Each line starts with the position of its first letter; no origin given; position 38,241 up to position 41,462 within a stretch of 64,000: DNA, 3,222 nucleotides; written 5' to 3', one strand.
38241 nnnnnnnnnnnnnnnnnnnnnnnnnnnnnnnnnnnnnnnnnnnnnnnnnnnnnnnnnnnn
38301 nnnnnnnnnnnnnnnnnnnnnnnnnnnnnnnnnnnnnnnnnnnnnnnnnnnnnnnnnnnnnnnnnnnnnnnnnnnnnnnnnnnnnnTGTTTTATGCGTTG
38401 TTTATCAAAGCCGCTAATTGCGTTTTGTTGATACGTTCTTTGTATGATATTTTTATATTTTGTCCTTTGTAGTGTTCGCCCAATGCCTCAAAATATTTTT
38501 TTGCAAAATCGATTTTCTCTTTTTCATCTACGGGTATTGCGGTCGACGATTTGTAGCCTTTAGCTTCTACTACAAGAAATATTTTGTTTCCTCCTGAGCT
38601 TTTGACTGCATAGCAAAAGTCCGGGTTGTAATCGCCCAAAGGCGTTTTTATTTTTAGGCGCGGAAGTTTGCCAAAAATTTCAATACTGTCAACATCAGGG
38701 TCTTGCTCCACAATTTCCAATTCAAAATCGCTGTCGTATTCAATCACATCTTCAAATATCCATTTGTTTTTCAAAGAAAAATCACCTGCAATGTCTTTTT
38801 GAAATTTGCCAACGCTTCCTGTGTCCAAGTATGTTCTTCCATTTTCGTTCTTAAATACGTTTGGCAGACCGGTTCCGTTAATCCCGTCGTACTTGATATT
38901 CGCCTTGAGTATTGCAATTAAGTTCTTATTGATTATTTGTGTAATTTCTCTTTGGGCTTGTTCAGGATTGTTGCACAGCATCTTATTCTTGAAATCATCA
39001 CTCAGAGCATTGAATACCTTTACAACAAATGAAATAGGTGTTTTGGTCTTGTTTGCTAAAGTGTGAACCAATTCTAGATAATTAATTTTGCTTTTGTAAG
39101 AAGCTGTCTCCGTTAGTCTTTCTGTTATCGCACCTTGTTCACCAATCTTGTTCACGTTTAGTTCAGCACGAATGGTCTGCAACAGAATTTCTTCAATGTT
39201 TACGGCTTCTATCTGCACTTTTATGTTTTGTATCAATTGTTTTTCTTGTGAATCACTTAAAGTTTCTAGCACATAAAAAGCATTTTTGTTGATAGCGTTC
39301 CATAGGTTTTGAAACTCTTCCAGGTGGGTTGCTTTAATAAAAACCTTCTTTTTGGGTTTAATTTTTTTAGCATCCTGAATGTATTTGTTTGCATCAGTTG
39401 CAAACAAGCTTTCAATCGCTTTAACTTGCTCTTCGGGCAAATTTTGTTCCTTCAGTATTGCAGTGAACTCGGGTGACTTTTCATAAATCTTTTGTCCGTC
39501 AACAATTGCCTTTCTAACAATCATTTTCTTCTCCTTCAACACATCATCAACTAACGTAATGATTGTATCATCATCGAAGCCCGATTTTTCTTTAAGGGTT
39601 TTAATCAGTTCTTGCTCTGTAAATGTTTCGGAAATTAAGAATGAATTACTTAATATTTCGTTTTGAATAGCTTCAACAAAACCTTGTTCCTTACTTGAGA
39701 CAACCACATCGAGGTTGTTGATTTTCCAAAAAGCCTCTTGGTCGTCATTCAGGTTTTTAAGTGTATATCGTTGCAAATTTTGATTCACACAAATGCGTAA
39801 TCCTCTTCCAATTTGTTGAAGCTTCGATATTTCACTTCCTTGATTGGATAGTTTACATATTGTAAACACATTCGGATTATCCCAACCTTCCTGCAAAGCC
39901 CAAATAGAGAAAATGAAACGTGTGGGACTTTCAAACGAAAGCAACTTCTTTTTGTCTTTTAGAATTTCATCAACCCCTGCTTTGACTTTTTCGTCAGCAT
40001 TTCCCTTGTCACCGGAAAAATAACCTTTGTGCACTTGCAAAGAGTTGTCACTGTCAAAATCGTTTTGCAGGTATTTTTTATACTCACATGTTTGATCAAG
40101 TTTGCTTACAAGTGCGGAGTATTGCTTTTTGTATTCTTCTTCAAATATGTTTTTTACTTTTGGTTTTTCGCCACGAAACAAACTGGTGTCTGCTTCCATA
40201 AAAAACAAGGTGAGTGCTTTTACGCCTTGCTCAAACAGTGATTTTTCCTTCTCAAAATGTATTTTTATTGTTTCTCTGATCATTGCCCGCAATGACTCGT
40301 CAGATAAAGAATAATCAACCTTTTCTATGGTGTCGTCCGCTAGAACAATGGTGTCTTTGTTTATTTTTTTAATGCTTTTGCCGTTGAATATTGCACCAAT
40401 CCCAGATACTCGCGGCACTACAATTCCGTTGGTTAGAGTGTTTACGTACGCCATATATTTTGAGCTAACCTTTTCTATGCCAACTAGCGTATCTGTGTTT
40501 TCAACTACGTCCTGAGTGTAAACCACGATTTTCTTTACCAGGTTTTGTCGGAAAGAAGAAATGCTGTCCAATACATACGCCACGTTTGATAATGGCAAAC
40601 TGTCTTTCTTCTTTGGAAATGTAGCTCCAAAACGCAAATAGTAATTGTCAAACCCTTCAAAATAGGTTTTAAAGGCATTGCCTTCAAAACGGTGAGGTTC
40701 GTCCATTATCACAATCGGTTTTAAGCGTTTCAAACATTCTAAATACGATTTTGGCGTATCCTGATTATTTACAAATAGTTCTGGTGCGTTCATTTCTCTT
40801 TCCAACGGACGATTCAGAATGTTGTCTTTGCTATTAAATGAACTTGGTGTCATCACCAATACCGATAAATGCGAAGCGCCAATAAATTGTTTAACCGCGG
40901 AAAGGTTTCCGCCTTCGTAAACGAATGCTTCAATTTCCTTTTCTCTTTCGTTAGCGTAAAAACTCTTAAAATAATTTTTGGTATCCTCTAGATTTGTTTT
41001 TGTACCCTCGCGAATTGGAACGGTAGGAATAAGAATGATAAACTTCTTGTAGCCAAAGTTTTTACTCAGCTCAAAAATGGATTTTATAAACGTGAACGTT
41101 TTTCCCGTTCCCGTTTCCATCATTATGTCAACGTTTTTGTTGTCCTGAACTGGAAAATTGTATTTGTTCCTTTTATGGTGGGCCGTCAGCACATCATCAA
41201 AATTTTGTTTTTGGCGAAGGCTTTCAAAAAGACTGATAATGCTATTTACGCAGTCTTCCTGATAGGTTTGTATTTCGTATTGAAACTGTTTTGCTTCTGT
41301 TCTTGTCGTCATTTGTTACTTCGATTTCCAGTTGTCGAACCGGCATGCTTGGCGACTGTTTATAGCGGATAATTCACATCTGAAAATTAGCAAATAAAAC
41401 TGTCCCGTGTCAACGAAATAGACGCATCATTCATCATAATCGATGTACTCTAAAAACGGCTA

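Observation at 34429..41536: Low-GC ~7-kb island carrying a Type III R-M system, bounded by identical 18-20 bp palindromes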

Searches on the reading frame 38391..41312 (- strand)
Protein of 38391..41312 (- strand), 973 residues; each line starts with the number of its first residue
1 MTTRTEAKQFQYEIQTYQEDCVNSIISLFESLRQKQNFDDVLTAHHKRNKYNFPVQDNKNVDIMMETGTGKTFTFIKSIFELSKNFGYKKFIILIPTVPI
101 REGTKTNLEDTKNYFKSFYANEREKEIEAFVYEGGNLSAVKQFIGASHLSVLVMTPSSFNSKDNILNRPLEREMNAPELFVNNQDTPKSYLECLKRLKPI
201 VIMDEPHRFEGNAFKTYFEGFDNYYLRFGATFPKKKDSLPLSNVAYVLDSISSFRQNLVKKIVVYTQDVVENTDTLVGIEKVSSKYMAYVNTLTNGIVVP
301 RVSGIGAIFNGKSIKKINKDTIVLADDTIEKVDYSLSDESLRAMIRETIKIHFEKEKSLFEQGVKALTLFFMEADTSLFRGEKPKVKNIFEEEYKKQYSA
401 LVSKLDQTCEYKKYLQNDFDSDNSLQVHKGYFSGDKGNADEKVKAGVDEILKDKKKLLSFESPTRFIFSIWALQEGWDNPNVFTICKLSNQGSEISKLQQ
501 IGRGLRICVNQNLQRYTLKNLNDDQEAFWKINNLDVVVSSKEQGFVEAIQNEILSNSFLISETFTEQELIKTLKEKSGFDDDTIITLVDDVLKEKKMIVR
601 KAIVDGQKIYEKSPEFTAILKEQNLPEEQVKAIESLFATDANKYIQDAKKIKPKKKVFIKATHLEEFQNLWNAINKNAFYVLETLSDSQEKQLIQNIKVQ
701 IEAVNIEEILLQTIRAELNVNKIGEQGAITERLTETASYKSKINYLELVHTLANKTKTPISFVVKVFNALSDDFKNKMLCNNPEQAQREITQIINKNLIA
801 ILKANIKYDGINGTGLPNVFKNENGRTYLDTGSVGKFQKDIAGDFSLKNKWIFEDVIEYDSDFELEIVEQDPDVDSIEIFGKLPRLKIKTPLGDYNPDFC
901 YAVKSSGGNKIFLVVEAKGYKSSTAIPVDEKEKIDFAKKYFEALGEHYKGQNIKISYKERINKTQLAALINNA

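Call 7: search_protein_families(library=pfam, proteins=[window:38391-41312:-], max_evalue=0.01)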
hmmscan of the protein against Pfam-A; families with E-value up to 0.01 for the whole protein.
window:38391-41312:- (973 aa): 3 families
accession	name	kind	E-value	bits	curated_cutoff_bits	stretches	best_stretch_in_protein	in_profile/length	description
PF19778.5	RE_endonuc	-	4.3e-26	91.3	23.4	1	850-961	2-105/108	Endonuclease domain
PF04851.21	ResIII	-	3.8e-19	69.6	22.5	1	12-233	2-163/164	Type III restriction enzyme, res subunit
PF00270.35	DEAD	-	6.3e-10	39.5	26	1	57-220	13-140/167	DEAD/DEAH box helicase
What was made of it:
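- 38391..41312 (-): res: Type III restriction subunit, 973 aa (SF2 helicase + C-terminal endonuclease). PF04851, PF00270, PF19778 (call 7).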

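Call 36: search_protein_families(library=ncbifam, proteins=[window:38391-41312:-], max_evalue=0.01)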
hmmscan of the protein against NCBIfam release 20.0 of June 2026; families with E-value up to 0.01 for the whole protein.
window:38391-41312:- (973 aa): 1 family
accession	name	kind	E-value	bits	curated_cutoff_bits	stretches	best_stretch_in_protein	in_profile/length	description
NF012027.0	PRK15483.1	equivalog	1e-139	467.2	564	1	9-972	2-981/986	type III restriction-modification system endonuclease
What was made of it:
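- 38391..41312 (-): NF012027 E = 1e-139, but 467 bits is below the 564 cut-off (call 36).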

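Call 37: find_homologous_proteins(query=window:38391-41312:-, max_evalue=1e-20)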
Query window:38391-41312:- (973 aa): 7996 proteins with E <= 1e-20 among 8000 candidates; the best 120 are listed.
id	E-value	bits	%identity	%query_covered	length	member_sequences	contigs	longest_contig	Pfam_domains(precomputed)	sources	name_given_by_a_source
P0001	0.0e+0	1981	91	100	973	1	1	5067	PF00270.36,PF19778.6,PF04851.22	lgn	-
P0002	0.0e+0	1977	90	100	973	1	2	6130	PF00270.36,PF19778.6,PF04851.22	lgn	-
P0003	0.0e+0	1966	90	100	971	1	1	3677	PF00270.36,PF19778.6,PF04851.22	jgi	jgi:type III restriction enzyme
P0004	0.0e+0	1966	90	100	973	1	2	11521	PF00270.36,PF19778.6,PF04851.22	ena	-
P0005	0.0e+0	1966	90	100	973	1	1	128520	PF00270.36,PF19778.6,PF04851.22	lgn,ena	-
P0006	0.0e+0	1965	90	100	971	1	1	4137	PF00270.36,PF19778.6,PF04851.22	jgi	jgi:type III restriction enzyme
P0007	0.0e+0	1964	91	100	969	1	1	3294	PF00270.36,PF19778.6,PF04851.22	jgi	jgi:type III restriction enzyme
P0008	0.0e+0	1963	90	100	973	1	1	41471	PF00270.36,PF19778.6,PF04851.22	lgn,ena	-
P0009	0.0e+0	1959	90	100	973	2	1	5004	PF00270.36,PF19778.6,PF04851.22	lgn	-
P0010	0.0e+0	1958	90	100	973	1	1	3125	PF00270.36,PF19778.6,PF04851.22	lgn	-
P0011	0.0e+0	1957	90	100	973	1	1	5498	PF00270.36,PF19778.6,PF04851.22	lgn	-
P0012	0.0e+0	1957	90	100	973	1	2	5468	PF00270.36,PF19778.6,PF04851.22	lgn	-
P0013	0.0e+0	1956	90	100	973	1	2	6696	PF00270.36,PF19778.6,PF04851.22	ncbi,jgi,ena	jgi:type III restriction enzyme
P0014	0.0e+0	1956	90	100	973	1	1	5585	PF00270.36,PF19778.6,PF04851.22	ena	-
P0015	0.0e+0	1953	90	100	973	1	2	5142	PF00270.36,PF19778.6,PF04851.22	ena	-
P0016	0.0e+0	1951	89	100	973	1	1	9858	PF00270.36,PF19778.6,PF04851.22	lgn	-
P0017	0.0e+0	1951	90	100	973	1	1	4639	PF00270.36,PF19778.6,PF04851.22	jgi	jgi:type III restriction enzyme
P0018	0.0e+0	1950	89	100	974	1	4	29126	PF00270.36,PF19778.6,PF04851.22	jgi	-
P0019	0.0e+0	1950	89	100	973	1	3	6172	PF00270.36,PF19778.6,PF04851.22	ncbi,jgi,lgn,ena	jgi:type III restriction enzyme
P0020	0.0e+0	1948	89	100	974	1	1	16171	PF00270.36,PF19778.6,PF04851.22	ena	-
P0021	0.0e+0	1948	90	100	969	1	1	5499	PF00270.36,PF19778.6,PF04851.22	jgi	-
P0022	0.0e+0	1947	89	100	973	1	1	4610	PF00270.36,PF19778.6,PF04851.22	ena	-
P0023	0.0e+0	1946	90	100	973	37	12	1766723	PF00270.36,PF19778.6,PF04851.22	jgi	jgi:type III restriction enzyme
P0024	0.0e+0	1946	90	100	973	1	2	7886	PF00270.36,PF19778.6,PF04851.22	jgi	jgi:type III restriction enzyme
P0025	0.0e+0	1945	89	100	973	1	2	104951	PF00270.36,PF19778.6,PF04851.22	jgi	jgi:type III restriction enzyme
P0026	0.0e+0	1944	89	100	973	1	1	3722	PF00270.36,PF19778.6,PF04851.22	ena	-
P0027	0.0e+0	1944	89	100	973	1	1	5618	PF00270.36,PF19778.6,PF04851.22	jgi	jgi:type III restriction enzyme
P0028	0.0e+0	1944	89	100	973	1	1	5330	PF00270.36,PF19778.6,PF04851.22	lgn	-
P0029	0.0e+0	1944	89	100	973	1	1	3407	PF00270.36,PF19778.6,PF04851.22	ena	-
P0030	0.0e+0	1943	89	100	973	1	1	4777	PF00270.36,PF19778.6,PF04851.22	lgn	-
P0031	0.0e+0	1943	89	100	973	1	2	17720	PF00270.36,PF19778.6,PF04851.22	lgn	-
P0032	0.0e+0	1943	89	100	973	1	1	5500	PF00270.36,PF19778.6,PF04851.22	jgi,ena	jgi:type III restriction enzyme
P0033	0.0e+0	1942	89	100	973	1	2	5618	PF00270.36,PF19778.6,PF04851.22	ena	-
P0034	0.0e+0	1942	89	100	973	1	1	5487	PF00270.36,PF19778.6,PF04851.22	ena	-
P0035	0.0e+0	1941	89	100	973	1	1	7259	PF00270.36,PF19778.6,PF04851.22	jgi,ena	jgi:type III restriction enzyme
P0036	0.0e+0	1940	89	100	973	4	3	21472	PF00270.36,PF19778.6,PF04851.22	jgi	jgi:type III restriction enzyme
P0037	0.0e+0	1940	89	100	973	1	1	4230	PF00270.36,PF19778.6,PF04851.22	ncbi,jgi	-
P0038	0.0e+0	1940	89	100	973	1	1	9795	PF00270.36,PF19778.6,PF04851.22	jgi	jgi:type III restriction enzyme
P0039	0.0e+0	1939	89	100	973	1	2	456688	PF00270.36,PF19778.6,PF04851.22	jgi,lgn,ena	jgi:type III restriction enzyme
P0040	0.0e+0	1937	89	100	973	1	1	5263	PF00270.36,PF19778.6,PF04851.22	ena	-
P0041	0.0e+0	1937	89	100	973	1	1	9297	PF00270.36,PF19778.6,PF04851.22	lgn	-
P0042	0.0e+0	1936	89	100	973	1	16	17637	PF00270.36,PF19778.6,PF04851.22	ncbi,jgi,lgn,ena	jgi:type III restriction enzyme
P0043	0.0e+0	1936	89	100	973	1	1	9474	PF00270.36,PF19778.6,PF04851.22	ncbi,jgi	-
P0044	0.0e+0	1936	89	100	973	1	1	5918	PF00270.36,PF19778.6,PF04851.22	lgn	-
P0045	0.0e+0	1936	89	100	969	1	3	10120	PF00270.36,PF19778.6,PF04851.22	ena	-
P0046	0.0e+0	1936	89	100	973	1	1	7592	PF00270.36,PF19778.6,PF04851.22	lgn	-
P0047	0.0e+0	1936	89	100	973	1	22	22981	PF00270.36,PF19778.6,PF04851.22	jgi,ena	jgi:type III restriction enzyme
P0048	0.0e+0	1935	89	100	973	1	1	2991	PF00270.36,PF19778.6,PF04851.22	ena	-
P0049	0.0e+0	1935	89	100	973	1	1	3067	PF00270.36,PF19778.6,PF04851.22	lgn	-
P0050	0.0e+0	1934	89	100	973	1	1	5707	PF00270.36,PF19778.6,PF04851.22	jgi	-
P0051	0.0e+0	1934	89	100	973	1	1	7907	PF00270.36,PF19778.6,PF04851.22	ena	-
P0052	0.0e+0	1933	89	100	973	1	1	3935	PF00270.36,PF19778.6,PF04851.22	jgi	-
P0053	0.0e+0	1933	89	100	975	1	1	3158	PF00270.36,PF19778.6,PF04851.22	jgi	jgi:type III restriction enzyme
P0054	0.0e+0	1933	89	100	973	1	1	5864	PF00270.36,PF19778.6,PF04851.22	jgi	jgi:type III restriction enzyme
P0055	0.0e+0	1933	88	100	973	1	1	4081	PF00270.36,PF19778.6,PF04851.22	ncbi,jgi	jgi:type III restriction enzyme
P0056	0.0e+0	1933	89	100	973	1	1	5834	PF00270.36,PF19778.6,PF04851.22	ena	-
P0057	0.0e+0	1933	89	100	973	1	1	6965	PF00270.36,PF19778.6,PF04851.22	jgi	-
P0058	0.0e+0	1932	88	100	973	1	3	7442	PF00270.36,PF19778.6,PF04851.22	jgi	-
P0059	0.0e+0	1932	89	100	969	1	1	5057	PF00270.36,PF19778.6,PF04851.22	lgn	-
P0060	0.0e+0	1932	88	100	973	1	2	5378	PF00270.36,PF19778.6,PF04851.22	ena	-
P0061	0.0e+0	1932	89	100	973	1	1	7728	PF00270.36,PF19778.6,PF04851.22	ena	-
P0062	0.0e+0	1932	89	100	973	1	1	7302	PF00270.36,PF19778.6,PF04851.22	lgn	-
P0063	0.0e+0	1932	89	100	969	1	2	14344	PF00270.36,PF19778.6,PF04851.22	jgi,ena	-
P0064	0.0e+0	1931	89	100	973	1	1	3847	PF00270.36,PF19778.6,PF04851.22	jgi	-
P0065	0.0e+0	1931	89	100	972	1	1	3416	PF00270.36,PF19778.6,PF04851.22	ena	-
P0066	0.0e+0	1930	89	100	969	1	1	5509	PF00270.36,PF19778.6,PF04851.22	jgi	-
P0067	0.0e+0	1930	88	100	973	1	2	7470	PF00270.36,PF19778.6,PF04851.22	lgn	-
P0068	0.0e+0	1930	89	100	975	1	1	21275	PF00270.36,PF19778.6,PF04851.22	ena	-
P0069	0.0e+0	1930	89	100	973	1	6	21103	PF00270.36,PF19778.6,PF04851.22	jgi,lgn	jgi:type III restriction enzyme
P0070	0.0e+0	1930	89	100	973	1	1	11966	PF00270.36,PF19778.6,PF04851.22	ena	-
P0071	0.0e+0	1929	89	100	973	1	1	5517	PF00270.36,PF19778.6,PF04851.22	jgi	-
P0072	0.0e+0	1929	89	100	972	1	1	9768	PF00270.36,PF19778.6,PF04851.22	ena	-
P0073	0.0e+0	1929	88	100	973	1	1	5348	PF00270.36,PF19778.6,PF04851.22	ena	-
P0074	0.0e+0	1928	88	100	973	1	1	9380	PF00270.36,PF19778.6,PF04851.22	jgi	jgi:type III restriction enzyme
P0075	0.0e+0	1928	89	100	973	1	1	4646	PF00270.36,PF19778.6,PF04851.22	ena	-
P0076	0.0e+0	1928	88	100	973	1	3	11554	PF00270.36,PF19778.6,PF04851.22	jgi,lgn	jgi:type III restriction enzyme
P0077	0.0e+0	1928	88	100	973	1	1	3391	PF00270.36,PF19778.6,PF04851.22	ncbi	-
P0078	0.0e+0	1928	89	100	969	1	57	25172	PF00270.36,PF19778.6,PF04851.22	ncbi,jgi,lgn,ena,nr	ncbi:MAG: DEAD/DEAH box helicase family protein [Bacteroidetes bacterium]|nr:DEAD/DEAH box helicase 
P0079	0.0e+0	1928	89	100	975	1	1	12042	PF00270.36,PF19778.6,PF04851.22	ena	-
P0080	0.0e+0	1928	88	100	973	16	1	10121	PF00270.36,PF19778.6,PF04851.22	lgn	-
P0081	0.0e+0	1928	88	100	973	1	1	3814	PF00270.36,PF19778.6,PF04851.22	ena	-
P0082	0.0e+0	1928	89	100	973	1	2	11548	PF00270.36,PF19778.6,PF04851.22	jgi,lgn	-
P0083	0.0e+0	1928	89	100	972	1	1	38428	PF00270.36,PF19778.6,PF04851.22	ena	-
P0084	0.0e+0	1928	89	100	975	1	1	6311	PF00270.36,PF19778.6,PF04851.22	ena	-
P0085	0.0e+0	1928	89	100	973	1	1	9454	PF00270.36,PF19778.6,PF04851.22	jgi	-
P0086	0.0e+0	1927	88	100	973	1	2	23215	PF00270.36,PF19778.6,PF04851.22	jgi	jgi:type III restriction enzyme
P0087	0.0e+0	1927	88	100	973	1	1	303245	PF00270.36,PF19778.6,PF04851.22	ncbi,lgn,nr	ncbi:MAG: DEAD/DEAH box helicase family protein [Flavobacteriales bacterium]|nr:DEAD/DEAH box helica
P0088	0.0e+0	1927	88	100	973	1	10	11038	PF00270.36,PF19778.6,PF04851.22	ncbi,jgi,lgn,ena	-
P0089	0.0e+0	1927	89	100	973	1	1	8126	PF00270.36,PF19778.6,PF04851.22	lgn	-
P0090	0.0e+0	1927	88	100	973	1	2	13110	PF00270.36,PF19778.6,PF04851.22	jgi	-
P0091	0.0e+0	1927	89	100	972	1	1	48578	PF00270.36,PF19778.6,PF04851.22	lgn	-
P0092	0.0e+0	1927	89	100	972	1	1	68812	PF00270.36,PF19778.6,PF04851.22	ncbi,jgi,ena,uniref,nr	ncbi:DEAD/DEAH box helicase family protein [Flavobacterium filum]|uniref:restriction endonuclease n=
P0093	0.0e+0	1927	88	100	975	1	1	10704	PF00270.36,PF19778.6,PF04851.22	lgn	-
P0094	0.0e+0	1927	89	100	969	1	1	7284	PF00270.36,PF19778.6,PF04851.22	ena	-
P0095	0.0e+0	1927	88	100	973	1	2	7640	PF00270.36,PF19778.6,PF04851.22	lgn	-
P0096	0.0e+0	1927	88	100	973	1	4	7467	PF00270.36,PF19778.6,PF04851.22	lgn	-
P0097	0.0e+0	1926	88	100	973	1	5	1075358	PF00270.36,PF19778.6,PF04851.22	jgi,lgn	jgi:type III restriction enzyme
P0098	0.0e+0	1926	89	100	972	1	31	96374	PF00270.36,PF19778.6,PF04851.22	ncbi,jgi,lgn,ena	jgi:type III restriction enzyme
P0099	0.0e+0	1926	89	100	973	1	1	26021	PF00270.36,PF19778.6,PF04851.22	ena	-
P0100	0.0e+0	1926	89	100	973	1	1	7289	PF00270.36,PF19778.6,PF04851.22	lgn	-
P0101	0.0e+0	1926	89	100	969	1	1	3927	PF00270.36,PF19778.6,PF04851.22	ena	-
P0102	0.0e+0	1926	88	100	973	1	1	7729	PF00270.36,PF19778.6,PF04851.22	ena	-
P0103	0.0e+0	1926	88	100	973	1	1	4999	PF00270.36,PF19778.6,PF04851.22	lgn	-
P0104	0.0e+0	1925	88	100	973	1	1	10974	PF00270.36,PF19778.6,PF04851.22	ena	-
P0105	0.0e+0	1925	88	100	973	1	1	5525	PF00270.36,PF19778.6,PF04851.22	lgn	-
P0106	0.0e+0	1925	89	100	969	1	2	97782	PF00270.36,PF19778.6,PF04851.22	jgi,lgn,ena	-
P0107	0.0e+0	1925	88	100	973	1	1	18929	PF00270.36,PF19778.6,PF04851.22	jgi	jgi:type III restriction enzyme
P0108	0.0e+0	1925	89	100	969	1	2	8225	PF00270.36,PF19778.6,PF04851.22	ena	-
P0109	0.0e+0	1925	88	100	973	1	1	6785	PF00270.36,PF19778.6,PF04851.22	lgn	-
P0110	0.0e+0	1925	88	100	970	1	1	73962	PF00270.36,PF19778.6,PF04851.22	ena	-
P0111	0.0e+0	1925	88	100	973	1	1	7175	PF00270.36,PF19778.6,PF04851.22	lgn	-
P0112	0.0e+0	1925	88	100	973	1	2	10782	PF00270.36,PF19778.6,PF04851.22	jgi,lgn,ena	jgi:type III restriction enzyme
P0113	0.0e+0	1925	88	100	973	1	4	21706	PF00270.36,PF19778.6,PF04851.22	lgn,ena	-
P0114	0.0e+0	1925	89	100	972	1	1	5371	PF00270.36,PF19778.6,PF04851.22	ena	-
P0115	0.0e+0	1924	89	100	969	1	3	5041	PF00270.36,PF19778.6,PF04851.22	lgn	-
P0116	0.0e+0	1924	88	100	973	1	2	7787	PF00270.36,PF19778.6,PF04851.22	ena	-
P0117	0.0e+0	1924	88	100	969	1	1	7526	PF00270.36,PF19778.6,PF04851.22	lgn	-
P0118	0.0e+0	1924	88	100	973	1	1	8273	PF00270.36,PF19778.6,PF04851.22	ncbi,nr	ncbi:MAG: DEAD/DEAH box helicase family protein [Tissierellia bacterium]|nr:DEAD/DEAH box helicase f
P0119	0.0e+0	1924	88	100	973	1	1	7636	PF00270.36,PF19778.6,PF04851.22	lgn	-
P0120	0.0e+0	1924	88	100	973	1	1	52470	PF00270.36,PF19778.6,PF04851.22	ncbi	-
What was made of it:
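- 38391..41312 (-): The 120 best homologue clusters are all 88-91% identical (call 37).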

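Call 38: find_encoding_contigs(protein=P0023, flank=10000, max_places=10)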
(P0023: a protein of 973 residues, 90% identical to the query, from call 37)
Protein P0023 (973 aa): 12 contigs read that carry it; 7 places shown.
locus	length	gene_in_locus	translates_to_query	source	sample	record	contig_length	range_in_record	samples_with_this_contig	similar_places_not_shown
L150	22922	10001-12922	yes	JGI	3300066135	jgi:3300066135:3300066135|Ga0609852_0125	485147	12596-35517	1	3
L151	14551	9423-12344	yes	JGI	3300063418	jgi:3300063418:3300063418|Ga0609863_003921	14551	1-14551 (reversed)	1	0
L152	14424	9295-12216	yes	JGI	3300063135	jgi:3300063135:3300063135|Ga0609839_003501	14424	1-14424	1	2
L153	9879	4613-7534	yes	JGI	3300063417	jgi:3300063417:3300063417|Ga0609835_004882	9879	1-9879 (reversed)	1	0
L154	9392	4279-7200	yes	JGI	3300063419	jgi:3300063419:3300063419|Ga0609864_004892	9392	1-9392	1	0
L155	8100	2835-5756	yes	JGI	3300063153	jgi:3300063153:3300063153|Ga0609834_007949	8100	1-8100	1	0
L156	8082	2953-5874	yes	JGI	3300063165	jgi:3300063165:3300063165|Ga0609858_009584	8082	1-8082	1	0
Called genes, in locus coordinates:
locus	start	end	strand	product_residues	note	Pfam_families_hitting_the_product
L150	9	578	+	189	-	PF01467:CTP_transf_like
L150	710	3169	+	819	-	PF26550:Tricorn_2nd (faint), PF00930:DPPIV_N (weak), PF26549:Tricorn_N (weak), PF00930:DPPIV_N, PF02129:Peptidase_S15, PF20434:BD-FAE, PF00326:Peptidase_S9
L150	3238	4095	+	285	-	-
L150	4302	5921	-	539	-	PF07498:Rho_N, PF07497:Rho_RNA_bind, PF00006:ATP-synt_ab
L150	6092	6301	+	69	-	-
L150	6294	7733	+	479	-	PF01336:tRNA_anti-codon, PF00152:tRNA-synt_2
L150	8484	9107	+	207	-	PF10544:T5orf172, PF13455:MUG113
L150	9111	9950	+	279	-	PF13091:PLDc_2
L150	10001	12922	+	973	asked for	PF04851:ResIII, PF00270:DEAD, PF19778:RE_endonuc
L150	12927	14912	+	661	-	PF01555:N6_N4_Mtase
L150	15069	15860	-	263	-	PF00665:rve, PF13683:rve_3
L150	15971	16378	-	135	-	-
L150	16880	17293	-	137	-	-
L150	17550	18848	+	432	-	PF02601:Exonuc_VII_L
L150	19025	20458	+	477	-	PF01408:GFO_IDH_MocA, PF19051:GFO_IDH_MocA_C2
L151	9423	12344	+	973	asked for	PF04851:ResIII, PF00270:DEAD, PF19778:RE_endonuc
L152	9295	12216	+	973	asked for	PF04851:ResIII, PF00270:DEAD, PF19778:RE_endonuc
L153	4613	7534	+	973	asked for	PF04851:ResIII, PF00270:DEAD, PF19778:RE_endonuc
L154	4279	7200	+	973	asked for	PF04851:ResIII, PF00270:DEAD, PF19778:RE_endonuc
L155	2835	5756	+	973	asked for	PF04851:ResIII, PF00270:DEAD, PF19778:RE_endonuc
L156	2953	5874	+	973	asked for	PF04851:ResIII, PF00270:DEAD, PF19778:RE_endonuc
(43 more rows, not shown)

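Call 39: find_encoding_contigs(protein=P0005, flank=10000, max_places=4)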
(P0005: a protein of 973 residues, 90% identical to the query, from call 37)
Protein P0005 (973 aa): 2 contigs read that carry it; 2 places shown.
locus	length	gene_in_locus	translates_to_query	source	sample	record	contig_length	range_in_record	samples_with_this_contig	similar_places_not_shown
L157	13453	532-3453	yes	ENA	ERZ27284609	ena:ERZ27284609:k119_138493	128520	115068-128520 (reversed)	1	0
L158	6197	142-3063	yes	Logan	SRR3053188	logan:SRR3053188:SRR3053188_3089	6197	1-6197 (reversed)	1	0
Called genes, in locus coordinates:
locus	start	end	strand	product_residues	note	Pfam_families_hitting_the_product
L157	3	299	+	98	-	?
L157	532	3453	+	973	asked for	PF04851:ResIII, PF00270:DEAD, PF19778:RE_endonuc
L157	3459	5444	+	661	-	PF01555:N6_N4_Mtase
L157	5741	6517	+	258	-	-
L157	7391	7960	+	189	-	PF23894:LD_SV2 (faint), PF00805:Pentapeptide (faint), PF13576:Pentapeptide_3 (weak), PF13599:Pentapeptide_4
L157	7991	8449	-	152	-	PF00903:Glyoxalase, PF22656:At5g48480-like_N (weak), PF22650:At5g48480-like_C (weak)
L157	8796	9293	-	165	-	PF13302:Acetyltransf_3 (weak), PF00583:Acetyltransf_1, PF13673:Acetyltransf_10, PF13508:Acetyltransf_7, PF08445:FR47 (weak)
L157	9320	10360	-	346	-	PF00478:IMPDH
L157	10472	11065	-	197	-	PF06175:MiaE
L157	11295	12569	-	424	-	PF00464:SHMT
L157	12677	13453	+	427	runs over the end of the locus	PF09298:FAA_hydrolase_N, PF01557:FAA_hydrolase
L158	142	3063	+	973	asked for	PF04851:ResIII, PF00270:DEAD, PF19778:RE_endonuc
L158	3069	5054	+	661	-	PF01555:N6_N4_Mtase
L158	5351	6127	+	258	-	-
